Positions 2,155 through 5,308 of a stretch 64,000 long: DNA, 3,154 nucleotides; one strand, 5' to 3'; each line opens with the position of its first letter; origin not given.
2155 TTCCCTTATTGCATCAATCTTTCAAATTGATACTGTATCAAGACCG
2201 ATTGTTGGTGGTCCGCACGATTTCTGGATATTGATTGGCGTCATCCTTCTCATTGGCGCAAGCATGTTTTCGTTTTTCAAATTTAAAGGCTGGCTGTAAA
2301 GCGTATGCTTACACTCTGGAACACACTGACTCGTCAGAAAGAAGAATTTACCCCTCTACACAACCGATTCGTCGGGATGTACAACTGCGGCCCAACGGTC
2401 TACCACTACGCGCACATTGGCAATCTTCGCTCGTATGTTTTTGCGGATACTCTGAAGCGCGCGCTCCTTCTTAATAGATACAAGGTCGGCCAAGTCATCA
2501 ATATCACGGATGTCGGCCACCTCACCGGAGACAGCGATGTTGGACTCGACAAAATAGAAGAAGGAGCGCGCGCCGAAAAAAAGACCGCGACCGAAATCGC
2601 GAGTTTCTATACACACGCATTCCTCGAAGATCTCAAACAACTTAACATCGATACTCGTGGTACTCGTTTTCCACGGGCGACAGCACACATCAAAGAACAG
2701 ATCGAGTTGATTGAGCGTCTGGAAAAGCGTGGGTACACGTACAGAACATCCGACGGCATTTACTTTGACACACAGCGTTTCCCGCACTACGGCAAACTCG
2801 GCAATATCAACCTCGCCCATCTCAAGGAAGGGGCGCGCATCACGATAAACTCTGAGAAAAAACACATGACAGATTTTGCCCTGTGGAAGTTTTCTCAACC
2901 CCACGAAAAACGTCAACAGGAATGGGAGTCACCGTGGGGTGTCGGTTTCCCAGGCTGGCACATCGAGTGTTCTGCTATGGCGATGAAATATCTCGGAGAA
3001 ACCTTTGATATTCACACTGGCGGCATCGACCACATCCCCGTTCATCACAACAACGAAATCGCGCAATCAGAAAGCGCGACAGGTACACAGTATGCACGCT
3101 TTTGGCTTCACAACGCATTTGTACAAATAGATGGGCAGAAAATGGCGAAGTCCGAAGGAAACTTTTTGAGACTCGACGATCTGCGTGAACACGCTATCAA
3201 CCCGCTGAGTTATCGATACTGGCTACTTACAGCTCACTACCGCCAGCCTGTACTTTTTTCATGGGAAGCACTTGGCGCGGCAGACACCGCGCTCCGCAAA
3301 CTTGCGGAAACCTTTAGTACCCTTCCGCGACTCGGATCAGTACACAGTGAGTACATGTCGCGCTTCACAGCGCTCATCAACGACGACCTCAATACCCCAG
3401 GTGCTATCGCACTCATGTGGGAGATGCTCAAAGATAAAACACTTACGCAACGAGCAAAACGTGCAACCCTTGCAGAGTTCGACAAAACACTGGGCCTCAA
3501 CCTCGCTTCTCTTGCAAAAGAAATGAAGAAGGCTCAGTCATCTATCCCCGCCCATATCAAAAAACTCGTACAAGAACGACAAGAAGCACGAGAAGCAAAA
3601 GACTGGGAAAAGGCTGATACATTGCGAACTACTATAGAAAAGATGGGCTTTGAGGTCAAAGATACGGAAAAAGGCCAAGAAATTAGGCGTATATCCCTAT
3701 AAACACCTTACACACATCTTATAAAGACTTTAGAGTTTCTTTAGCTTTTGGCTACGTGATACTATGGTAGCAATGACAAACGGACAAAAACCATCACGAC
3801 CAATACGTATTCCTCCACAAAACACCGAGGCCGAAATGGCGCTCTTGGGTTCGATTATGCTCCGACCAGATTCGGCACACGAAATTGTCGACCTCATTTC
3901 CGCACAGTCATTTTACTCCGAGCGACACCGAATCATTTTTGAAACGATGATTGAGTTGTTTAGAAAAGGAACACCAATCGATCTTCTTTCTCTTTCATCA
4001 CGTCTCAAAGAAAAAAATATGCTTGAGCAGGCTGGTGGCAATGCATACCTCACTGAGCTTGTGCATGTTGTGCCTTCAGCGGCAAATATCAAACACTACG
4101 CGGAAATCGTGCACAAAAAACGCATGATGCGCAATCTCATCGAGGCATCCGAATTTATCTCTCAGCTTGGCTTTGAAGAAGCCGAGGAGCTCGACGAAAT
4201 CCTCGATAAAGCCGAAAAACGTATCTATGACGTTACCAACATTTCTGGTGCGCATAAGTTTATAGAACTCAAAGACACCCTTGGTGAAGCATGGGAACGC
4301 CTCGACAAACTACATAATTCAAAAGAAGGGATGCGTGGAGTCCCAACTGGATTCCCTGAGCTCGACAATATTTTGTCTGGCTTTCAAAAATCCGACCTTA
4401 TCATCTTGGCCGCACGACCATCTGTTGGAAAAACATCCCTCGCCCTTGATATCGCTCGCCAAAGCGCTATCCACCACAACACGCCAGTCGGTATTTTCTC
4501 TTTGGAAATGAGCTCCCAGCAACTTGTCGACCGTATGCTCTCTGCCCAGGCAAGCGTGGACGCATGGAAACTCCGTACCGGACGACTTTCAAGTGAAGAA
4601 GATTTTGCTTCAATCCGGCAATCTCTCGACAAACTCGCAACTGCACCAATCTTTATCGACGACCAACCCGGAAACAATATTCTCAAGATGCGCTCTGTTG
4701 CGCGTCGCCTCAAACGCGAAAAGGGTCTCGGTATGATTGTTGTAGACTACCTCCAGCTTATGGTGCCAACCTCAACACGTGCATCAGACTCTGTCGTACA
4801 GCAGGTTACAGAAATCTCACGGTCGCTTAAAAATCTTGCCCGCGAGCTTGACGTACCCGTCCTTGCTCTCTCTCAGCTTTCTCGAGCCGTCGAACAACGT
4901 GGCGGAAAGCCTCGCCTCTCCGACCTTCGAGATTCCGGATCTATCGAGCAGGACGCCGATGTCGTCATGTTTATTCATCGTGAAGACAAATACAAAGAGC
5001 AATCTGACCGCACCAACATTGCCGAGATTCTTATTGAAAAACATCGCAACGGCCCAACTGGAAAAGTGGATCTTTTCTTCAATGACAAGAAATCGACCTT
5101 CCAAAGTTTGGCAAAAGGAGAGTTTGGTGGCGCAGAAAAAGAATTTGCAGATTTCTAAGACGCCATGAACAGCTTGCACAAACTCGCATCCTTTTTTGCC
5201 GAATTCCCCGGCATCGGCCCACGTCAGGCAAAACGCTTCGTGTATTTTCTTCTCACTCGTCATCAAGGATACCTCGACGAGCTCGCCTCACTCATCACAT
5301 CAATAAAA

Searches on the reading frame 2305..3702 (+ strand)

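Call 69: search_protein_families(library=pfam, proteins=[window:2305-3702:+], max_evalue=0.00001)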
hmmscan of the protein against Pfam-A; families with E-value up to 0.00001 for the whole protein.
window:2305-3702:+ (465 aa): 3 families
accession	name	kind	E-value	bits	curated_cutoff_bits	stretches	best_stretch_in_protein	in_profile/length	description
PF01406.26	tRNA-synt_1e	-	7.8e-94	314.9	27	1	15-326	2-299/301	tRNA synthetases class I (C) catalytic domain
PF09334.17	tRNA-synt_1g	-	2.6e-11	43.4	20.1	1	35-157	13-125/391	tRNA synthetases class I (M)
PF23493.1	CysS_C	-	5.1e-11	43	23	1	414-461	4-51/51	Cysteinyl-tRNA ligase anticodon binding domain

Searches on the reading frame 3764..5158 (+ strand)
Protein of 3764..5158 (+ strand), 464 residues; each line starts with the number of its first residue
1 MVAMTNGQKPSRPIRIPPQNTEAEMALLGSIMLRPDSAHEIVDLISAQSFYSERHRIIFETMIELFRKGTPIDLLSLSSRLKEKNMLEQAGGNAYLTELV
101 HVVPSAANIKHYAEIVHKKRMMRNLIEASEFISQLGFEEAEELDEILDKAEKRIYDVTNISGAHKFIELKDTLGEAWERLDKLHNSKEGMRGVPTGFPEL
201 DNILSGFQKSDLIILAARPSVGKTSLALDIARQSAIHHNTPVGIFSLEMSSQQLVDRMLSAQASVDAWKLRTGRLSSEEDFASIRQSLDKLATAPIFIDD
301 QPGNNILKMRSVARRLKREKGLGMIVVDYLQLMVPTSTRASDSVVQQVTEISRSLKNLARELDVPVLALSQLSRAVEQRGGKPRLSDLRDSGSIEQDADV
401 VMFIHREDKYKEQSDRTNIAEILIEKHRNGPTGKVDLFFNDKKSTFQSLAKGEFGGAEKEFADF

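Call 69: search_protein_families(library=pfam, proteins=[window:3764-5158:+], max_evalue=0.00001)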
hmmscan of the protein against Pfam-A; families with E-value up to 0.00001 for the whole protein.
window:3764-5158:+ (464 aa): 4 families
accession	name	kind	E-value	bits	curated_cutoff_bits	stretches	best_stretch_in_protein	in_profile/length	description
PF03796.21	DnaB_C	-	1.6e-102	342.8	27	1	192-447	1-254/255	DnaB-like helicase C terminal domain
PF00772.26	DnaB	-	1.2e-35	122.1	23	1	17-117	2-102/103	DnaB-like helicase N terminal domain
PF13481.12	AAA_25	-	7.1e-13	49.1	27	1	191-372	13-190/195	AAA domain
PF06745.19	ATPase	-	5.8e-06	26.3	26.6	0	193-357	1-153/231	KaiC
